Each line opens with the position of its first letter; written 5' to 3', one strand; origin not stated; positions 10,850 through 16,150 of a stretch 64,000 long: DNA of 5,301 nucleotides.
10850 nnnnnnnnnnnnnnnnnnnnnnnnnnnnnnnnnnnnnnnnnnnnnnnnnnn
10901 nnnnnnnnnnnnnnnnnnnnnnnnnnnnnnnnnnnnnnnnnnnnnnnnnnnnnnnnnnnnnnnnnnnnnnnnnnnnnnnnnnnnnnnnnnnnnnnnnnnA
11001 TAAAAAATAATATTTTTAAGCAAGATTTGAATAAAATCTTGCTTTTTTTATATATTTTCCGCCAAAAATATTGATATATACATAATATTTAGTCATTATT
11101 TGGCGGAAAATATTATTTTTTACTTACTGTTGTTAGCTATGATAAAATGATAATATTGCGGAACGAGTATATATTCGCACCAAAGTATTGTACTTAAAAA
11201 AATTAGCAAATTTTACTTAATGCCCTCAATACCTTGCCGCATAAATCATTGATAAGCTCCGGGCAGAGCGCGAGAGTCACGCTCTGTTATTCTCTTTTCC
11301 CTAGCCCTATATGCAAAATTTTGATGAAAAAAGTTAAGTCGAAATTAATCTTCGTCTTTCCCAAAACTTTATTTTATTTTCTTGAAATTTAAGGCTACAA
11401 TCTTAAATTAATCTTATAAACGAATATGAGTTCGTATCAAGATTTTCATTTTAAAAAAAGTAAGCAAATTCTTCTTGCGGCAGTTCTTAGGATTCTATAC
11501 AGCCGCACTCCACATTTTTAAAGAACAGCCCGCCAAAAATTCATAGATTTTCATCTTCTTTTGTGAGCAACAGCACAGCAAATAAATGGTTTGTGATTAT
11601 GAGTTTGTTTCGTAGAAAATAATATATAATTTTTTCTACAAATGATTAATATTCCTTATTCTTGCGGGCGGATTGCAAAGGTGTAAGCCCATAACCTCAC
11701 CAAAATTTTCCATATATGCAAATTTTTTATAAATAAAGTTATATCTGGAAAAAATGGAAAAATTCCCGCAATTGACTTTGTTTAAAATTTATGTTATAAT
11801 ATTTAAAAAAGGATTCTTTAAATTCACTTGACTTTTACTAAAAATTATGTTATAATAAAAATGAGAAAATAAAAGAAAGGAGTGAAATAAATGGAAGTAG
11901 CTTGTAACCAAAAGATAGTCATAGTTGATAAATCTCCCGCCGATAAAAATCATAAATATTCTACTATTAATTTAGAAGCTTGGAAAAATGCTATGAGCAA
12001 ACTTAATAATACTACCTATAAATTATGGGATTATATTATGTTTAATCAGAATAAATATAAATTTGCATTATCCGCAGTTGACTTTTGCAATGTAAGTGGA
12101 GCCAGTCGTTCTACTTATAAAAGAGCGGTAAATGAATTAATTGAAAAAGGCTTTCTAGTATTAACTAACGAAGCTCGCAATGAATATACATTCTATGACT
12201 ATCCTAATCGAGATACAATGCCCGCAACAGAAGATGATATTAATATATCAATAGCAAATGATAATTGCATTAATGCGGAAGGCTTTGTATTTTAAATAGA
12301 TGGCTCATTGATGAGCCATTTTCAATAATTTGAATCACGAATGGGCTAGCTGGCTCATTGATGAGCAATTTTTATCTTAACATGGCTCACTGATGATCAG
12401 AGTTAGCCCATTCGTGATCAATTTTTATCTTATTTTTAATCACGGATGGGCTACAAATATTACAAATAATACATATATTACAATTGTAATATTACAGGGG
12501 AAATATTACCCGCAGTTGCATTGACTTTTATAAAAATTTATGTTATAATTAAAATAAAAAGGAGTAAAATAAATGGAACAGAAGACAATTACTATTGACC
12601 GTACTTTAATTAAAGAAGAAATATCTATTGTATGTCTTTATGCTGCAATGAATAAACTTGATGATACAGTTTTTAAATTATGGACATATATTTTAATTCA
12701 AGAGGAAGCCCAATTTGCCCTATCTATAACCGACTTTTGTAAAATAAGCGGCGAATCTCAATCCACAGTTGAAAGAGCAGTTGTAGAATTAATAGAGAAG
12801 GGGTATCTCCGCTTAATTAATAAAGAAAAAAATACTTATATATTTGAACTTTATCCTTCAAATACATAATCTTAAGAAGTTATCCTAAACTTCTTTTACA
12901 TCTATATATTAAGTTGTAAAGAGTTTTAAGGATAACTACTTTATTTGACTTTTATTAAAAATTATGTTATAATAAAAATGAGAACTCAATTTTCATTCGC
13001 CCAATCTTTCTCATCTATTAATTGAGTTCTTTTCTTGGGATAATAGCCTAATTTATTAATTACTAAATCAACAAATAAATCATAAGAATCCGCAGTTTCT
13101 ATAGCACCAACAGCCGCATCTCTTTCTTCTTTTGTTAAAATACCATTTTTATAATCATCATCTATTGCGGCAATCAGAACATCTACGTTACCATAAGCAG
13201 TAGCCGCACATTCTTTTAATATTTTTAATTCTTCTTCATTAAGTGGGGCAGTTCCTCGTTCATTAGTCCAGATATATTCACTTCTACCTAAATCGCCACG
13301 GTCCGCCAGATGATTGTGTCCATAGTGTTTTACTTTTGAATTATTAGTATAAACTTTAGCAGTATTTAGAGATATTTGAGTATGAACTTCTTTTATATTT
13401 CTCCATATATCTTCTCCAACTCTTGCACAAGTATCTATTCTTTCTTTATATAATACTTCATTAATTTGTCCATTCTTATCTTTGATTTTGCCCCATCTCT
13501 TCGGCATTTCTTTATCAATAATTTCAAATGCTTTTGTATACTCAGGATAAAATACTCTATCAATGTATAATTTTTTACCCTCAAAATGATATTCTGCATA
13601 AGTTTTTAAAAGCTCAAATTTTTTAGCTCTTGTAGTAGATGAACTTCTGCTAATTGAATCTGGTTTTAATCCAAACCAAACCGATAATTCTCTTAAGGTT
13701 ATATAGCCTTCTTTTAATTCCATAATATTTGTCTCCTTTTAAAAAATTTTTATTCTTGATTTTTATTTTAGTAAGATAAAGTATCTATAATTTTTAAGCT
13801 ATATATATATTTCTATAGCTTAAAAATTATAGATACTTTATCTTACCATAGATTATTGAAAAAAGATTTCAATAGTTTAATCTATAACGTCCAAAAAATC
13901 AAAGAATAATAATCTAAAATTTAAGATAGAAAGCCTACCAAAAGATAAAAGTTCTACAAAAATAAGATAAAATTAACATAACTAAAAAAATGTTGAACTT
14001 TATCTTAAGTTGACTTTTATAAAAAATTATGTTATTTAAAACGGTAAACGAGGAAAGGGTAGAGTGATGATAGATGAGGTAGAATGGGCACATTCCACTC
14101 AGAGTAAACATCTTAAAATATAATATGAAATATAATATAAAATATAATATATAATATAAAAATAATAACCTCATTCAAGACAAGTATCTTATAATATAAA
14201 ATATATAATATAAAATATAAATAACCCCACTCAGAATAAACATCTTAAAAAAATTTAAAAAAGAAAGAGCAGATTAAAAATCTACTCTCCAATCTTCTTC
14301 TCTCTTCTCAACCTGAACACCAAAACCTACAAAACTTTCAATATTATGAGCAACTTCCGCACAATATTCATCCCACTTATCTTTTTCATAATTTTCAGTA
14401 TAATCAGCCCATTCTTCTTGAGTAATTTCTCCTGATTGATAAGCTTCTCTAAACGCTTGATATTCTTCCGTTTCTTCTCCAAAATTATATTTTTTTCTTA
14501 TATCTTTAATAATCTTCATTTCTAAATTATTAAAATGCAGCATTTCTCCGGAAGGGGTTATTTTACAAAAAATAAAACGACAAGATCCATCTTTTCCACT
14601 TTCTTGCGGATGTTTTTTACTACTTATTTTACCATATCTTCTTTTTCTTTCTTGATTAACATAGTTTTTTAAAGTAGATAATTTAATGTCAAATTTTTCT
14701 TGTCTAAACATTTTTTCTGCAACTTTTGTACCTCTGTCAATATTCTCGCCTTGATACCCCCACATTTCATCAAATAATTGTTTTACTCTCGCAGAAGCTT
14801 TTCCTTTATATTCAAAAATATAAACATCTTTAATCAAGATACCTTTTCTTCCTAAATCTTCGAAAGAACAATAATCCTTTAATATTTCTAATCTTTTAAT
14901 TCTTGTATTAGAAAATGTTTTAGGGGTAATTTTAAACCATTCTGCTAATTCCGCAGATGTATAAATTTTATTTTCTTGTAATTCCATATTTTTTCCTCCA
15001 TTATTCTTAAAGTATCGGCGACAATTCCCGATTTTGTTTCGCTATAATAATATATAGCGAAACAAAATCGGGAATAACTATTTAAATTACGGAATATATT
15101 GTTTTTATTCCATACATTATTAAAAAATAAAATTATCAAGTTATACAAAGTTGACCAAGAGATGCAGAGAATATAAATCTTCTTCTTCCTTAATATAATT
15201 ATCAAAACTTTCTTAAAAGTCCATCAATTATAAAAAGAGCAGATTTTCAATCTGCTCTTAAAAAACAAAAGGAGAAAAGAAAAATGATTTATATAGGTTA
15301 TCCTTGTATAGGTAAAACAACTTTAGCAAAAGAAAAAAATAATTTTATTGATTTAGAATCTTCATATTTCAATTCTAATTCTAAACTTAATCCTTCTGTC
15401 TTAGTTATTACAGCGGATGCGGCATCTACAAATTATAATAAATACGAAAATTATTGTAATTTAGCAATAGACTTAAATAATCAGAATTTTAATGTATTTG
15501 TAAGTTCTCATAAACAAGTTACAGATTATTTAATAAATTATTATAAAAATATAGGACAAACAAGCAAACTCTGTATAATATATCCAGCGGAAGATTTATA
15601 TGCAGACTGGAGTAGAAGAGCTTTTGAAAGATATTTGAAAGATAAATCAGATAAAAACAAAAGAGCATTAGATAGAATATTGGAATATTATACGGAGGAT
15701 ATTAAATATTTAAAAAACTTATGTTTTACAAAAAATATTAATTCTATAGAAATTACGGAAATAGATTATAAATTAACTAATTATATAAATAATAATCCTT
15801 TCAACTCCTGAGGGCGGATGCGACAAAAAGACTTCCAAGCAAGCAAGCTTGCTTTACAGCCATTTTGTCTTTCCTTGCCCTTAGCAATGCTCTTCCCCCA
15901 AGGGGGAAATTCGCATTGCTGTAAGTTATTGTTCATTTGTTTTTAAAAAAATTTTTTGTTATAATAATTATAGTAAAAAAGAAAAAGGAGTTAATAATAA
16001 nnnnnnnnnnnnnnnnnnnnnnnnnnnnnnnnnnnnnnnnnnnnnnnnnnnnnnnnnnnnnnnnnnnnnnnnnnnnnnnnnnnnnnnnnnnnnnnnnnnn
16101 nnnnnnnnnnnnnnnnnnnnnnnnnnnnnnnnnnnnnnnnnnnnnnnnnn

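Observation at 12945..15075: Two minus-strand paralogs, each with a giant perfect palindrome upstream and a convergent antisense promoter downstream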

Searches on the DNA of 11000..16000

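Call 59: search_rna_families(source=window, start=11000, end=16000, threshold=evalue, max_evalue=1)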
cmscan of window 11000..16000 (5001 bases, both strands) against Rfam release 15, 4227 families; matches with E-value up to 1: 8.
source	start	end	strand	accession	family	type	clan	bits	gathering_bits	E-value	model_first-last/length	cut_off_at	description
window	15023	15075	+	RF03394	mir-2574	Gene; miRNA;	-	37.9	90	1.4e-05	1-68/68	no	mir-2574 microRNA precursor family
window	15024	15076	-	RF03394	mir-2574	Gene; miRNA;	-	34.4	90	0.00014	1-68/68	no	mir-2574 microRNA precursor family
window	15020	15079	-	RF03658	mir-2300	Gene; miRNA;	-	30.2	90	0.0023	1-74/74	no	mir-2300 microRNA precursor family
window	15024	15075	+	RF03658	mir-2300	Gene; miRNA;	-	28.9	90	0.0053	5-70/74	no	mir-2300 microRNA precursor family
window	13780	13837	+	RF03328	mir-606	Gene; miRNA;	-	28.3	80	0.008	1-84/84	no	mir-606 microRNA precursor family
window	15024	15099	+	RF02328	TtnuHACA21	Gene; snRNA; snoRNA; HACA-box;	-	24.1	100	0.94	1-130/130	no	Tetrahymena snoRNA TtnuHACA21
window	15777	15907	+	RF01669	P14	Gene; sRNA;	-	21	45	0.75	1-146/146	no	Pseudomonas sRNA P14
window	15022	15077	-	RF00735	mir-367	Gene; miRNA;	-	20.8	54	0.76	1-68/68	no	mir-367 microRNA precursor family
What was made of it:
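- On Known RNA families (Rfam 15): That is expected for any perfect hairpin (call 59).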

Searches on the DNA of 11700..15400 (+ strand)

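Call 6: search_dna_similar(query=window:11700-15400:+, collection=phages, mode=near)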
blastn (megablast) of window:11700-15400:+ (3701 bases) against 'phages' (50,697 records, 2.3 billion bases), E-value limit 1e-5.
No match.

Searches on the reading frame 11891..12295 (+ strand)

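Call 7: search_protein_families(library=pfam, proteins=[window:11891-12295:+], max_evalue=1)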
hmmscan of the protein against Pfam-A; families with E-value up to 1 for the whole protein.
window:11891-12295:+ (134 aa): 8 families
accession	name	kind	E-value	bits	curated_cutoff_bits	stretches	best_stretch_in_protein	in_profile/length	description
PF13730.12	HTH_36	-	0.00017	21.7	25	1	53-89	20-55/55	Helix-turn-helix domain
PF17783.7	CvfB_WH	-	0.044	14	22.9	1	68-93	28-53/58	CvfB-like winged helix domain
PF03403.19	PAF-AH_p_II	-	0.047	12.7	20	1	65-121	105-162/372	Platelet-activating factor acetylhydrolase, isoform II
PF17004.11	SRP_TPR_like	-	0.051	14.1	35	1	5-65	4-63/109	Putative TPR-like repeat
PF12802.13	MarR_2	-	0.063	13.9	27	1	60-94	21-55/61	MarR family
PF13412.12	HTH_24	-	0.2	11.7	21.9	1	69-89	27-47/48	Winged helix-turn-helix DNA-binding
PF25213.1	HVO_A0261_N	-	0.27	11.6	35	1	68-91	33-56/86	HVO_A0261 N-terminal domain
PF13545.12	HTH_Crp_2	-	0.33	11.4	27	1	57-90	20-53/70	Crp-like helix-turn-helix domain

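Call 8: search_protein_families(library=phrogs, proteins=[window:11891-12295:+], max_evalue=0.1)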
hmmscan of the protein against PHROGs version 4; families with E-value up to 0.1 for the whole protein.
window:11891-12295:+ (134 aa): 8 families
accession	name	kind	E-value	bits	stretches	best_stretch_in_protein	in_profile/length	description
phrog_186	-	DNA, RNA and nucleotide metabolism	2.2e-05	25.3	1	18-112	17-118/308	DnaD-like helicase loader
phrog_678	-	DNA, RNA and nucleotide metabolism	0.00085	20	1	52-103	80-133/346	replication initiation O-like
phrog_270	-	DNA, RNA and nucleotide metabolism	0.0012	19.3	1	43-95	50-103/383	replication initiation protein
phrog_6969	-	unknown function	0.0017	19.2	1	50-108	33-91/216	-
phrog_5978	-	unknown function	0.0087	16.2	1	27-104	284-356/364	-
phrog_428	-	DNA, RNA and nucleotide metabolism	0.014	15.5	1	46-94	117-162/455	replication initiation protein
phrog_4919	-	unknown function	0.067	13.8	0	62-117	10-60/126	-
phrog_11718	-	unknown function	0.079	14.3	0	20-90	9-75/105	-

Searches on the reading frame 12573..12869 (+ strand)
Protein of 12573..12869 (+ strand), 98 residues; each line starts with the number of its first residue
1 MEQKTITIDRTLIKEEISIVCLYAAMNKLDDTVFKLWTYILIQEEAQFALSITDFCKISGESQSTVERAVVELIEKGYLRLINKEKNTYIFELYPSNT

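Call 7: search_protein_families(library=pfam, proteins=[window:12573-12869:+], max_evalue=1)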
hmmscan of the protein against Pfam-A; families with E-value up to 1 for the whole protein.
window:12573-12869:+ (98 aa): 5 families
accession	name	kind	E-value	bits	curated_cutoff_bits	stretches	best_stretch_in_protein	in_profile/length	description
PF13730.12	HTH_36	-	1.4e-05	25.2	25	1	48-79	25-55/55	Helix-turn-helix domain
PF09339.16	HTH_IclR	-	0.001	19.3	22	1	45-80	14-49/52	IclR helix-turn-helix domain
PF12802.13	MarR_2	-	0.01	16.4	27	1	47-81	20-52/61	MarR family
PF01418.23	HTH_6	-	0.044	14.2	28.3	1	26-78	11-63/77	Helix-turn-helix domain, rpiR family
PF21933.2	MCM5_C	-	0.16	12.4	27.2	1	53-87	23-56/59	MCM5, C-terminal domain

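Call 8: search_protein_families(library=phrogs, proteins=[window:12573-12869:+], max_evalue=0.1)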
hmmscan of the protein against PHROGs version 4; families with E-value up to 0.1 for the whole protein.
window:12573-12869:+ (98 aa): 14 families
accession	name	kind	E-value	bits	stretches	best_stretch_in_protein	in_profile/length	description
phrog_186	-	DNA, RNA and nucleotide metabolism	2.2e-06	28.6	1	7-89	24-102/308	DnaD-like helicase loader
phrog_678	-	DNA, RNA and nucleotide metabolism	0.00021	21.9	1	38-91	75-127/346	replication initiation O-like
phrog_428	-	DNA, RNA and nucleotide metabolism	0.00033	20.9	1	6-95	91-177/455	replication initiation protein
phrog_4221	-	DNA, RNA and nucleotide metabolism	0.00091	19.6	1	39-90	34-86/325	replication initiation protein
phrog_270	-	DNA, RNA and nucleotide metabolism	0.0018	18.7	1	35-87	49-105/383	replication initiation protein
phrog_21732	-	unknown function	0.0055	17.1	1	25-91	19-89/360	-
phrog_5978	-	unknown function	0.0068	16.5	1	50-94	312-356/364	-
phrog_1456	-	DNA, RNA and nucleotide metabolism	0.017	15.1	1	39-86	35-82/365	DNA binding protein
phrog_17403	-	transcription regulation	0.032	15.6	1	50-84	26-60/81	transcriptional regulator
phrog_8046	-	unknown function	0.034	15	1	53-80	60-87/192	-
phrog_2418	-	unknown function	0.039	14.4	1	51-80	58-87/291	-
phrog_11718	-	unknown function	0.075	14.4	1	36-84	32-80/105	-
phrog_1687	-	transcription regulation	0.087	13.8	0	51-91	18-58/162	MarR family transcrition regulator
phrog_9758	-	unknown function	0.087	13.1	0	22-78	3-59/273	-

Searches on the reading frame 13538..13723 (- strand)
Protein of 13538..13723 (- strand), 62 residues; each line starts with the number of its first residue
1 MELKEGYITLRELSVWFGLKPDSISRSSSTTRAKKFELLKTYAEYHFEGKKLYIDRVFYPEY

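Call 71: search_protein_families(library=pfam, alignment_id=A2, max_evalue=1)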
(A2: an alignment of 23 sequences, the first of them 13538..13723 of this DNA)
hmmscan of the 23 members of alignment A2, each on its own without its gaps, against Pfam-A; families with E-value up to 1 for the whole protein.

A. member 1, window:13538-13723:- (62 aa): 1 family
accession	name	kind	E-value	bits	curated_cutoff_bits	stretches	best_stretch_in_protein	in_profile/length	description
PF08855.15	DUF1825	-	0.044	14.2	25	1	36-57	24-45/103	Domain of unknown function (DUF1825)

B. families by the number of members that match (of 23 scanned): 23 families
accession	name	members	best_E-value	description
PF08855.15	DUF1825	7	0.0061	Domain of unknown function (DUF1825)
PF13518.12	HTH_28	4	0.015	Helix-turn-helix domain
PF05225.22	HTH_psq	2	0.0034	helix-turn-helix, Psq domain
PF08220.18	HTH_DeoR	2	0.0047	DeoR-like helix-turn-helix domain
PF04545.22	Sigma70_r4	2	0.0088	Sigma-70, region 4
PF13693.12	HTH_35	2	0.046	Winged helix-turn-helix DNA-binding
PF20432.4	Xre-like-HTH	2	0.22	Antitoxin Xre-like helix-turn-helix domain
PF10562.14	CaM_bdg_C0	1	0.0083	Calmodulin-binding domain C0 of NMDA receptor NR1 subunit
PF09793.14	AD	1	0.009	Anticodon-binding domain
PF00392.27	GntR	1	0.031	Bacterial regulatory proteins, gntR family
PF04967.18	HTH_10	1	0.047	HTH DNA binding domain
PF13443.12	HTH_26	1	0.051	Cro/C1-type HTH DNA-binding domain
PF13384.12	HTH_23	1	0.054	Homeodomain-like domain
PF18488.6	WYL_3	1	0.062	WYL domain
PF09048.16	Cro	1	0.072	Cro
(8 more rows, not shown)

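Call 74: predict_structure(alignment_id=A2)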
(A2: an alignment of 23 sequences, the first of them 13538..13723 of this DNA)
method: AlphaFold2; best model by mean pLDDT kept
length: 62 residues; sequences in the alignment: 23
mean_pLDDT: 86.5   pTM: 0.60
mean pLDDT of the five models: 86.5, 82.7, 82.4, 79.6, 79.4
residues with pLDDT >= 90: 17; 70-90: 44; 50-70: 1; < 50: 0
segments of 3 or more residues with pLDDT < 50: none
pLDDT, mean of each block of 10 residues (from residue 1): 85 88 81 88 90 89 72
secondary structure, 60 per line:
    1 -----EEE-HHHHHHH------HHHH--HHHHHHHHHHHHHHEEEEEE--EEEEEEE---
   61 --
elements in order: E6-8 H10-16 H23-26 H29-42 E43-48 E51-57

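Call 77: fold_search(model_id=the predicted structure, library=pdb)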
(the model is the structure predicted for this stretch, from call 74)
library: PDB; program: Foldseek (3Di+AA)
matches with E <= 10: 421; with E <= 0.001: 0
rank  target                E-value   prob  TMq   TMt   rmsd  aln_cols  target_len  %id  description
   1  4pm3_B                3.5e-01  0.63  0.46  0.29   3.4        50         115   24  Structure of the double-stranded DNA binding type IV secretion protein TraN from Enterococcus (released 2014-07-30)
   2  3f8m_B                6.8e-01  0.30  0.41  0.16   4.2        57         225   14  Crystal Structure of PhnF from Mycobacterium smegmatis (released 2009-11-17)
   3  9day_A                7.8e-01  0.18  0.34  0.12   5.2        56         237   20  Crystal Structure of the Transcriptional Regulator HcpR from Porphyromonas Gingivalis (released 2026-01-28)
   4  2kko_MODEL_1_A        1.0e+00  0.28  0.42  0.28   3.5        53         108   19  Solution NMR structure of the homodimeric winged helix-turn-helix DNA-binding domain (fragment 1-100) Mb0332 f (released 2009-08-11)
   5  3gw2                  1.2e+00  0.25  0.43  0.32   3.5        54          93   18  Crystal structure of possible transcriptional regulatory protein (fragment 1-100) from Mycobacterium bovis. Northeast St (released 2009-04-21)
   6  4omz_C                1.2e+00  0.20  0.39  0.28   3.9        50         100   12  Crystal Structure of NolR from Sinorhizobium fredii (released 2014-04-16)
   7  7p6f_BBB              1.2e+00  0.20  0.38  0.27   4.9        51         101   10  1.93 A resolution X-ray crystal structure of the transcriptional regulator SrnR from Streptomyces griseus (released 2022-05-25)
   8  3k8g_A                1.2e+00  0.16  0.28  0.10   3.6        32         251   22  Structure of crystal form I of TP0453 (released 2010-10-27)
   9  6o8k                  1.2e+00  0.21  0.41  0.30   4.7        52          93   10  Crystal Structure of apo and reduced Sulfide-responsive transcriptional repressor (SqrR) from Rhodobacter capsulatus. (released 2020-04-01)
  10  4k2e_B                1.3e+00  0.18  0.41  0.31   6.5        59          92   10  HlyU from Vibrio cholerae N16961 (released 2014-04-30)
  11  4ham                  1.3e+00  0.18  0.39  0.22   4.3        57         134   23  Crystal Structure of Transcriptional Antiterminator from Listeria monocytogenes EGD-e (released 2012-10-17)
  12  8pnn_c0               1.3e+00  0.12  0.35  0.31   6.8        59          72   12  80S yeast ribosome in complex with Bromolissoclimide (released 2025-05-28)
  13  1smt_B                1.5e+00  0.20  0.40  0.29   3.5        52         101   12  SMTB REPRESSOR FROM SYNECHOCOCCUS PCC7942 (released 1997-12-03)
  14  3f8m_A                1.5e+00  0.20  0.41  0.15   4.3        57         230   12  Crystal Structure of PhnF from Mycobacterium smegmatis (released 2009-11-17)
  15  6uvu_A                1.5e+00  0.16  0.39  0.26   4.1        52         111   15  Crystal structure of the AntR antimony-specific transcriptional repressor (released 2020-11-04)
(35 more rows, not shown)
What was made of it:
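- On Winged-helix / HTH DNA-binding proteins: Foldseek top hits are winged-helix proteins (TraN, PhnF, SmtB/ArsR, FadR), but with E 0.35-2 and TM 0.34-0.46 (call 77).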

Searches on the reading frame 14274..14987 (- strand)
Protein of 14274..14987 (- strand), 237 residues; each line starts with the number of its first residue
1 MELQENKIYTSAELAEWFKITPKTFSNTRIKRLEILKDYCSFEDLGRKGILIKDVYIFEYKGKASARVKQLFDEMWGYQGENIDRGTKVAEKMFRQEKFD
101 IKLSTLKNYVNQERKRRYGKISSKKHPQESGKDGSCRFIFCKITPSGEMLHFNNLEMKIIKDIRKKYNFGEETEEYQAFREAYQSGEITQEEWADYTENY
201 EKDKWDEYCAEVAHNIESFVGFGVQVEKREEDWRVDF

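Call 7: search_protein_families(library=pfam, proteins=[window:14274-14987:-], max_evalue=1)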
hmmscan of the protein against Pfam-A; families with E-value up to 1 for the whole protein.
window:14274-14987:- (237 aa): 2 families
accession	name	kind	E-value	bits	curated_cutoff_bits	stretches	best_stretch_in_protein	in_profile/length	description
PF05929.16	Phage_GPO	-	0.028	14.5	33.6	0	101-176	39-115/268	Phage capsid scaffolding protein (GPO) serine peptidase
PF09851.14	SHOCT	-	0.11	12.7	27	1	179-192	6-19/28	Short C-terminal domain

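Call 8: search_protein_families(library=phrogs, proteins=[window:14274-14987:-], max_evalue=0.1)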
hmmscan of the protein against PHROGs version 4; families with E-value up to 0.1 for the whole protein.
window:14274-14987:- (237 aa): 0 families

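Call 13: search_dna_similar(query=window:14274-14987:-, collection=phages, mode=protein, max_evalue=0.001)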
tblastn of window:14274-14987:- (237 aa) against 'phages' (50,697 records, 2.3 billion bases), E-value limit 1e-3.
No match.

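Call 14: search_protein_families(library=padloc, proteins=[window:14274-14987:-], max_evalue=0.1)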
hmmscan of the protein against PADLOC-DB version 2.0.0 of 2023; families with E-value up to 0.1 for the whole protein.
window:14274-14987:- (237 aa): 0 families

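Call 15: search_protein_families(library=ncbifam, proteins=[window:14274-14987:-], max_evalue=0.1)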
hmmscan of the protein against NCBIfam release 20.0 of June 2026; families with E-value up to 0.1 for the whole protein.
window:14274-14987:- (237 aa): 0 families

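Call 53: find_homologous_proteins(query=window:14274-14987:-, max_evalue=0.001)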
Query window:14274-14987:- (237 aa): 3 proteins with E <= 0.001 among 104 candidates.
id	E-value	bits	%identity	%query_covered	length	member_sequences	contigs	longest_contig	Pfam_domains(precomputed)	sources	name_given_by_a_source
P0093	1.3e-155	534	100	100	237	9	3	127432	-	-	-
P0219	2.2e-121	422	80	100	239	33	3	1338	-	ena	-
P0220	2.3e-23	101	33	96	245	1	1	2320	-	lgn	-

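Call 55: find_encoding_contigs(protein=P0219, flank=3000, max_places=4)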
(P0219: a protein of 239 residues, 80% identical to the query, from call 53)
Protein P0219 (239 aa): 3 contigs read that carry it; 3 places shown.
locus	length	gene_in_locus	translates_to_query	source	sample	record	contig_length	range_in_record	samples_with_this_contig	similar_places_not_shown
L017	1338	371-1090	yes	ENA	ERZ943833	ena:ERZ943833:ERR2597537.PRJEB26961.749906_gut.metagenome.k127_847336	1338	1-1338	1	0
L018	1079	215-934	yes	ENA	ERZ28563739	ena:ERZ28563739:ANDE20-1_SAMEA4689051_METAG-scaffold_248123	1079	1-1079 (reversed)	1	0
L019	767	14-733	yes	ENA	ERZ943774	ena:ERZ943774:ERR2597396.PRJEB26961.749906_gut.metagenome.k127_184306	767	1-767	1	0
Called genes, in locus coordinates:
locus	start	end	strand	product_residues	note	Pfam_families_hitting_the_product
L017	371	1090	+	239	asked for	-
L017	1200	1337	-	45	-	?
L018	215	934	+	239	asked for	-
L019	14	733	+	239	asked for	-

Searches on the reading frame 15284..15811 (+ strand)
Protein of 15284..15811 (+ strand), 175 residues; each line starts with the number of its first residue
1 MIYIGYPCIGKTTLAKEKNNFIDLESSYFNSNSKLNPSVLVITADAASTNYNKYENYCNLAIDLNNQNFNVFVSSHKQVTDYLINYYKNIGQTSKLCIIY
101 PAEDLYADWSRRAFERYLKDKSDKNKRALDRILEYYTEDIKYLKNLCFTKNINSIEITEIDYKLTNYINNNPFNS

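Call 7: search_protein_families(library=pfam, proteins=[window:15284-15811:+], max_evalue=1)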
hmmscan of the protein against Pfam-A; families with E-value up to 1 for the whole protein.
window:15284-15811:+ (175 aa): 2 families
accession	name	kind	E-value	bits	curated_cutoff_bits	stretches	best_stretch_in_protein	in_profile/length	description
PF13479.12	AAA_24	-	0.079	13.2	27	1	3-63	7-71/195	AAA domain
PF13671.12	AAA_33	-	0.23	12.2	27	0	2-17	3-18/143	AAA domain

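Call 8: search_protein_families(library=phrogs, proteins=[window:15284-15811:+], max_evalue=0.1)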
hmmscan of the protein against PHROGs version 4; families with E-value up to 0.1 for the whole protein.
window:15284-15811:+ (175 aa): 2 families
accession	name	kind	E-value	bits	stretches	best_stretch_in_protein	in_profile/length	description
phrog_4182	-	unknown function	1.8e-08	35.3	1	5-116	16-107/243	-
phrog_16937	-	unknown function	0.086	14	0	52-97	35-80/88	-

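Call 14: search_protein_families(library=padloc, proteins=[window:15284-15811:+], max_evalue=0.1)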
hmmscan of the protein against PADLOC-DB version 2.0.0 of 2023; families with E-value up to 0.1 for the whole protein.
window:15284-15811:+ (175 aa): 1 family
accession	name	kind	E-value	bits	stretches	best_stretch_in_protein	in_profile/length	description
PDLC02141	Csn2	-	0.0035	15.4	1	29-100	119-190/220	-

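Call 15: search_protein_families(library=ncbifam, proteins=[window:15284-15811:+], max_evalue=0.1)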
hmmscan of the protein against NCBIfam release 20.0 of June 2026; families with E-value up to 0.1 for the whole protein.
window:15284-15811:+ (175 aa): 0 families
